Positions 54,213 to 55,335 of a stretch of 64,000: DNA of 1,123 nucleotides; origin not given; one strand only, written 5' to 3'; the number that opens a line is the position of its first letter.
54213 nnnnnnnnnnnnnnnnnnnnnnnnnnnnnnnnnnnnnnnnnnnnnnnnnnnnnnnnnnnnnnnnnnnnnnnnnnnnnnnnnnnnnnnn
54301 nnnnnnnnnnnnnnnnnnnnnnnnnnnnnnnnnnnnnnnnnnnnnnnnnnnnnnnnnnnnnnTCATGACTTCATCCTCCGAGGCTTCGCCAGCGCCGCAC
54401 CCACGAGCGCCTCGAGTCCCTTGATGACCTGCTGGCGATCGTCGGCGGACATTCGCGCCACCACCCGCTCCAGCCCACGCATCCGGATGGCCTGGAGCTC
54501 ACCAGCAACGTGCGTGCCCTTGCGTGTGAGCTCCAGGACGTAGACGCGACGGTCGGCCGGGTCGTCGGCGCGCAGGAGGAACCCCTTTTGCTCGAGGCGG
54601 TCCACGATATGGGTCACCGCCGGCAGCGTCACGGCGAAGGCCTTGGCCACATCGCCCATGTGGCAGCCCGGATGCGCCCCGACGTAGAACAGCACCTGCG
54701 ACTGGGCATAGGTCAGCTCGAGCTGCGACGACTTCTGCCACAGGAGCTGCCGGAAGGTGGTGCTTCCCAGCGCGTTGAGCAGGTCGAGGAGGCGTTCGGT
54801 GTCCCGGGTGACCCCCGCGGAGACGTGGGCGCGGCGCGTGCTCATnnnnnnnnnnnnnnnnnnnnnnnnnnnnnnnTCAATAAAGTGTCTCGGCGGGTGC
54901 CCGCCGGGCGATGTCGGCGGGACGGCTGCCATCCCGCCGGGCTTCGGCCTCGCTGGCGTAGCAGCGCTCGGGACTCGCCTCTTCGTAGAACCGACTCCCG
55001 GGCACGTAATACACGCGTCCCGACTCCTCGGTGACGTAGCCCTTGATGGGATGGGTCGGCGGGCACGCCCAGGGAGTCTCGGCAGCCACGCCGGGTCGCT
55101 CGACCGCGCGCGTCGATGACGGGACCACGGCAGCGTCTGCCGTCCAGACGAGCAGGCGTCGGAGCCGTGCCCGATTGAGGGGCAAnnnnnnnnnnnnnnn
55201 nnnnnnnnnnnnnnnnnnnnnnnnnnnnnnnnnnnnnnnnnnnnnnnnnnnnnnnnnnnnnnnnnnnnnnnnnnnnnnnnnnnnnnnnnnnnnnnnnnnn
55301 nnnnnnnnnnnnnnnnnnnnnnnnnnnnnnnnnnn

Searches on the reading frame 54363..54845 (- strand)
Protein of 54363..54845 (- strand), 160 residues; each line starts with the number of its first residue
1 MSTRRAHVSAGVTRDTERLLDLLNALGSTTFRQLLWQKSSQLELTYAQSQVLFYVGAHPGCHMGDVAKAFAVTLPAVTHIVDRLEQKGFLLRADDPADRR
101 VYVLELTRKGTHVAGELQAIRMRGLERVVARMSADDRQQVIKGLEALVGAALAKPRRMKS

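Call 58: search_protein_families(library=pfam, proteins=[window:54363-54845:-], max_evalue=0.01)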
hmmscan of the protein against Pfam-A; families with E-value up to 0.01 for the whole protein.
window:54363-54845:- (160 aa): 5 families
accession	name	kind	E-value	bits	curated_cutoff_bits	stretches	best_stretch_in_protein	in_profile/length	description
PF12802.13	MarR_2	-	2.1e-13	50.6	27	1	44-100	3-60/61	MarR family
PF01047.28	MarR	-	2.9e-12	46.7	24.6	1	44-101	1-58/59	MarR family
PF13412.12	HTH_24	-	6.3e-05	22.9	21.9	1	50-89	7-46/48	Winged helix-turn-helix DNA-binding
PF22381.2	Staph_reg_Sar_Rot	-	0.0041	17.6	27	1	38-113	6-81/85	Transcriptional regulator SarA/Rot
PF09339.16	HTH_IclR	-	0.0059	16.8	22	0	51-90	8-48/52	IclR helix-turn-helix domain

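Call 75: search_protein_families(library=ncbifam, proteins=[window:54363-54845:-], max_evalue=0.01)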
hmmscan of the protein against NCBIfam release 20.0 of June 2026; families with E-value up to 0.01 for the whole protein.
window:54363-54845:- (160 aa): 13 families
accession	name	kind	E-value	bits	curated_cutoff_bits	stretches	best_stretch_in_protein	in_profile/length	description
NF045593.1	bilirub_TF_BilQ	equivalog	1.6e-19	69.9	125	1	31-148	15-132/135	bilirubin utilization transcriptional regulator BilQ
NF050133.1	TransRegFabT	equivalog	6e-14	52.5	200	1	51-147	34-130/138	fatty acid biosynthesis transcriptional regulator FabT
NF053777.1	Saro0803TransReg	equivalog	9.2e-12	44.8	200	1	36-142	27-133/140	Saro_0803 family transcriptional regulator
NF008565.1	PRK11512.1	equivalog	4.3e-09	36.5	240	1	33-127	27-121/144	multiple antibiotic resistance transcriptional regulator MarR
TIGR02337.1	HpaR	equivalog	6.9e-09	35.6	121.2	1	41-142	23-124/130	homoprotocatechuate degradation operon regulator HpaR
NF038251.1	AdcR_fam_Zn_TF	equivalog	1e-08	35.5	175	1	34-147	24-139/143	zinc-dependent MarR family transcriptional regulator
NF052638.1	TransRegOhrRVib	equivalog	1e-08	35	200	1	40-120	31-111/141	transcriptional regulator OhrR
NF002926.0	PRK03573.1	equivalog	9.8e-08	32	120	1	31-145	16-131/144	transcriptional regulator SlyA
NF041230.1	BagL_FevM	exception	2.4e-07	30.9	230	1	34-115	29-109/145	MarR family transcriptional regulator BagL/FevM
TIGR04472.1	reg_rSAM_mob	hypoth_equivalog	8.7e-07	29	240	1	23-120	9-105/141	radical SAM mobile pair system MarR family transcriptional regulator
NF008122.0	PRK10870.1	equivalog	9.3e-07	28.7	157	1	76-141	87-152/176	transcriptional repressor MprA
NF052438.1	TransRegRv0880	equivalog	3.1e-05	23.8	220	1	46-144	34-132/143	Rv0880 family HTH-type transcriptional regulator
NF053814.1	teico_TcaR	equivalog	0.00058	20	170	1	31-145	23-139/151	MarR family transcriptional regulator TcaR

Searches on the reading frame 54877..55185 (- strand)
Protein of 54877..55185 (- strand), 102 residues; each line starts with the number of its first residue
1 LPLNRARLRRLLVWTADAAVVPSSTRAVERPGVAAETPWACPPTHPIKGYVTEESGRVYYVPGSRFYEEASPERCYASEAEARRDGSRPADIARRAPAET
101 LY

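Call 58: search_protein_families(library=pfam, proteins=[window:54877-55185:-], max_evalue=0.01)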
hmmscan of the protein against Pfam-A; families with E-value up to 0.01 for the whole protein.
window:54877-55185:- (102 aa): 0 families

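Call 75: search_protein_families(library=ncbifam, proteins=[window:54877-55185:-], max_evalue=0.01)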
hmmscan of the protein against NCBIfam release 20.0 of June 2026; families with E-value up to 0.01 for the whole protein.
window:54877-55185:- (102 aa): 3 families
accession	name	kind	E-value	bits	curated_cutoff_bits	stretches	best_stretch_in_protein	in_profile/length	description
NF051437.1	sunset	domain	1.4e-09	37.8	27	1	47-91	1-42/42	sunset domain-containing protein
NF051450.1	50S_L20_sunset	exception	0.00057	20.2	375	1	22-91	145-211/219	50S ribosomal protein L20, sunset domain variant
NF051448.1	50S_L17_sunset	exception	0.0031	17.2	280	1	39-89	180-227/229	50S ribosomal protein L17, sunset domain variant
